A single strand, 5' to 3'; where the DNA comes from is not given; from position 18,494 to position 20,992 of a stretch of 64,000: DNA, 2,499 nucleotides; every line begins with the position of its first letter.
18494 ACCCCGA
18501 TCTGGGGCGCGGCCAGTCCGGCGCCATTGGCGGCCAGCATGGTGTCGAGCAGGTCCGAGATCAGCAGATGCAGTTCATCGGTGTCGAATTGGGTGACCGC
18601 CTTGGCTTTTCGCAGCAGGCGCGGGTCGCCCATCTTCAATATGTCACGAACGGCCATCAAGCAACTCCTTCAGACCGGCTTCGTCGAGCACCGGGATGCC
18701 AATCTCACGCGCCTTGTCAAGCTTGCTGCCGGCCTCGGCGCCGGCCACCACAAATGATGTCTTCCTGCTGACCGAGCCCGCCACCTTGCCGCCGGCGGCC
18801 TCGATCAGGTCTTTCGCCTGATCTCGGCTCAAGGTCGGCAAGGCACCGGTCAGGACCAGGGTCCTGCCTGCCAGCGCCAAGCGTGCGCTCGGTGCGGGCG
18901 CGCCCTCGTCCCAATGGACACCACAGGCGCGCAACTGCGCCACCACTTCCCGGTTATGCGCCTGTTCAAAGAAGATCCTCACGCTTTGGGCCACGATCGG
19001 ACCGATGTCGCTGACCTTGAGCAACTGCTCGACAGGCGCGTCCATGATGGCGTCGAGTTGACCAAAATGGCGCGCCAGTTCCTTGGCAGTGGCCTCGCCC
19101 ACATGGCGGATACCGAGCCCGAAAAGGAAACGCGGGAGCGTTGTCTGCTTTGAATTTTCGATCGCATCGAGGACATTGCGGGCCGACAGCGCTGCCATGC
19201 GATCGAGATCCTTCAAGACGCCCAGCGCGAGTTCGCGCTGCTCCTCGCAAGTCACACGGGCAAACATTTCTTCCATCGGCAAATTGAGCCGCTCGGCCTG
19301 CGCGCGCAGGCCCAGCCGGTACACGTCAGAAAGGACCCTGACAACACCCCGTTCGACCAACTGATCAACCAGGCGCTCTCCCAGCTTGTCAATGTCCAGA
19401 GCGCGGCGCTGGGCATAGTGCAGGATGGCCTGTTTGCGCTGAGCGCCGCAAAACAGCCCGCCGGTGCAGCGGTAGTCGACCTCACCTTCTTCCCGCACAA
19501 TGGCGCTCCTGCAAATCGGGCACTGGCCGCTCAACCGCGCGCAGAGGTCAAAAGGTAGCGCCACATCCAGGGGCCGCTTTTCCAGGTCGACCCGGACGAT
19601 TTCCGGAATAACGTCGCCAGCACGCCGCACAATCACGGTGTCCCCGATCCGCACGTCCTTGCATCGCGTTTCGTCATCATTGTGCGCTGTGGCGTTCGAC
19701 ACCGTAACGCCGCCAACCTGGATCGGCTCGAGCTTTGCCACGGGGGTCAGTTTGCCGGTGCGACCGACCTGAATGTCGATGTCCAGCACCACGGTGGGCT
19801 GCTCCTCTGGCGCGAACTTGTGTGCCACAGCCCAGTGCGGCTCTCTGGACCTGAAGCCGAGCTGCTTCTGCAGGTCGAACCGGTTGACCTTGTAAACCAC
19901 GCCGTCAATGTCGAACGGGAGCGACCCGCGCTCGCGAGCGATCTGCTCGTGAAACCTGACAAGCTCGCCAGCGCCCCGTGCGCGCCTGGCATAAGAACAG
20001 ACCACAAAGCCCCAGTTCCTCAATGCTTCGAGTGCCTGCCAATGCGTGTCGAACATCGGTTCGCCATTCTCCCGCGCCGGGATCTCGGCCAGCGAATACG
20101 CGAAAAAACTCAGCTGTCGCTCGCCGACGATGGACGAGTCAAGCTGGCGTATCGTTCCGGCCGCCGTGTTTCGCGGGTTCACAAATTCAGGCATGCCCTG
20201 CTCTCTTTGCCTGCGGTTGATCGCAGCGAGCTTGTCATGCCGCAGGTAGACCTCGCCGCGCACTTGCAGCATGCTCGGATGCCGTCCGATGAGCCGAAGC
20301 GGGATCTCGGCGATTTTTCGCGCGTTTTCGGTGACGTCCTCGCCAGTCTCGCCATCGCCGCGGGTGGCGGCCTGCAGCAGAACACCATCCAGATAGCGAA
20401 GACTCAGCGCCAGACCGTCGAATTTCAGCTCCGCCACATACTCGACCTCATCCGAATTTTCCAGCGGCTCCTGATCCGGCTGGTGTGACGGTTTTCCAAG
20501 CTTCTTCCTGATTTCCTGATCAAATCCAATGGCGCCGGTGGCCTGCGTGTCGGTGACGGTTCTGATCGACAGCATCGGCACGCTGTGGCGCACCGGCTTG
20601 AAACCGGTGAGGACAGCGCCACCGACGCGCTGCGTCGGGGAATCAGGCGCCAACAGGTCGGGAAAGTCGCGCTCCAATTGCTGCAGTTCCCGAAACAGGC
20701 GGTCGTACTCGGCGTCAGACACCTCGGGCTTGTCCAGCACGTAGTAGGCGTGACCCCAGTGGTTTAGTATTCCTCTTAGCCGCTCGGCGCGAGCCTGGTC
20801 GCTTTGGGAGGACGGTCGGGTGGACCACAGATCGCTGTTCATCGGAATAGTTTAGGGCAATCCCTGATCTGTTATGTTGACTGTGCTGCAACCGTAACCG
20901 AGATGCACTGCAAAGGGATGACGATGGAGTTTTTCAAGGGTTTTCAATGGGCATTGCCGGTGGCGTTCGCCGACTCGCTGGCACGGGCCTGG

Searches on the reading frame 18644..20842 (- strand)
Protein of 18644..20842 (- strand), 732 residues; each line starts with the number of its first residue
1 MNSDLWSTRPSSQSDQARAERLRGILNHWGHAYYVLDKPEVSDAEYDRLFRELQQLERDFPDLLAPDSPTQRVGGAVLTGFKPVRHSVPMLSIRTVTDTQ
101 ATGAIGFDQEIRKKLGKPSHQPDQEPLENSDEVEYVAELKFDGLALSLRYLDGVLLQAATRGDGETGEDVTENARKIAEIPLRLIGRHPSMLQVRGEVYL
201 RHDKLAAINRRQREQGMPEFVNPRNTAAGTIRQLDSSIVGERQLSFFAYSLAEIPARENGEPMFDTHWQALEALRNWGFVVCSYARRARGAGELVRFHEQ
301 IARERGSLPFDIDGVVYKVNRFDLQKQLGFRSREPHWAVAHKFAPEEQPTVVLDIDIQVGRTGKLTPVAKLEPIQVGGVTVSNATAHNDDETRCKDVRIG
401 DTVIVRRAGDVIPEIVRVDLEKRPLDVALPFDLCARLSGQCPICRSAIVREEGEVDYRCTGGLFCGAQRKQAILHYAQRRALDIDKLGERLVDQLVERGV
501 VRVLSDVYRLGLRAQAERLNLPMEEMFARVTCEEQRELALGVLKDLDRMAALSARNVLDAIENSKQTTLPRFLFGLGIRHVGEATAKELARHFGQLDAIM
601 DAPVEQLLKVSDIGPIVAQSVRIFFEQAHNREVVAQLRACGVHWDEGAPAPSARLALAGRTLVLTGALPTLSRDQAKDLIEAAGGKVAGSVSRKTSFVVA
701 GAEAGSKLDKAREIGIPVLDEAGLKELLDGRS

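Call 66: search_protein_families(library=pfam, proteins=[window:18644-20842:-], max_evalue=0.00001)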
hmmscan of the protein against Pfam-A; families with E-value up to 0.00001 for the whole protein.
window:18644-20842:- (732 aa): 8 families
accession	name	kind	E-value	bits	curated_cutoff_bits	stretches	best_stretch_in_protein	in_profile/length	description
PF01653.23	DNA_ligase_aden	-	1.9e-76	257.4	27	1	80-346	3-253/253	NAD-dependent DNA ligase adenylation domain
PF03120.22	DNA_ligase_OB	-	7.8e-33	112.6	32.9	1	350-424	2-76/79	NAD-dependent DNA ligase OB-fold domain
PF12826.13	HHH_2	-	3.1e-26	91.7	27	1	571-634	1-64/64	Helix-hairpin-helix motif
PF00533.33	BRCT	-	4e-11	43.4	21.3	1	657-727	6-77/78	BRCA1 C Terminus (BRCT) domain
PF03119.21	DNA_ligase_ZBD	-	1.5e-10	41.2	25.8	1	440-467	1-27/27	NAD-dependent DNA ligase C4 zinc finger domain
PF12738.14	PTCB-BRCT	-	7.4e-08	32.7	22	1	671-719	11-59/63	twin BRCT domain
PF14520.12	HHH_5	-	1.1e-07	32.6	27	1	576-621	5-51/57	Helix-hairpin-helix domain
PF22745.1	Nlig-Ia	-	1.1e-06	29.6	27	1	31-64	18-51/92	DNA ligase-like, N-terminal NAD+-binding domain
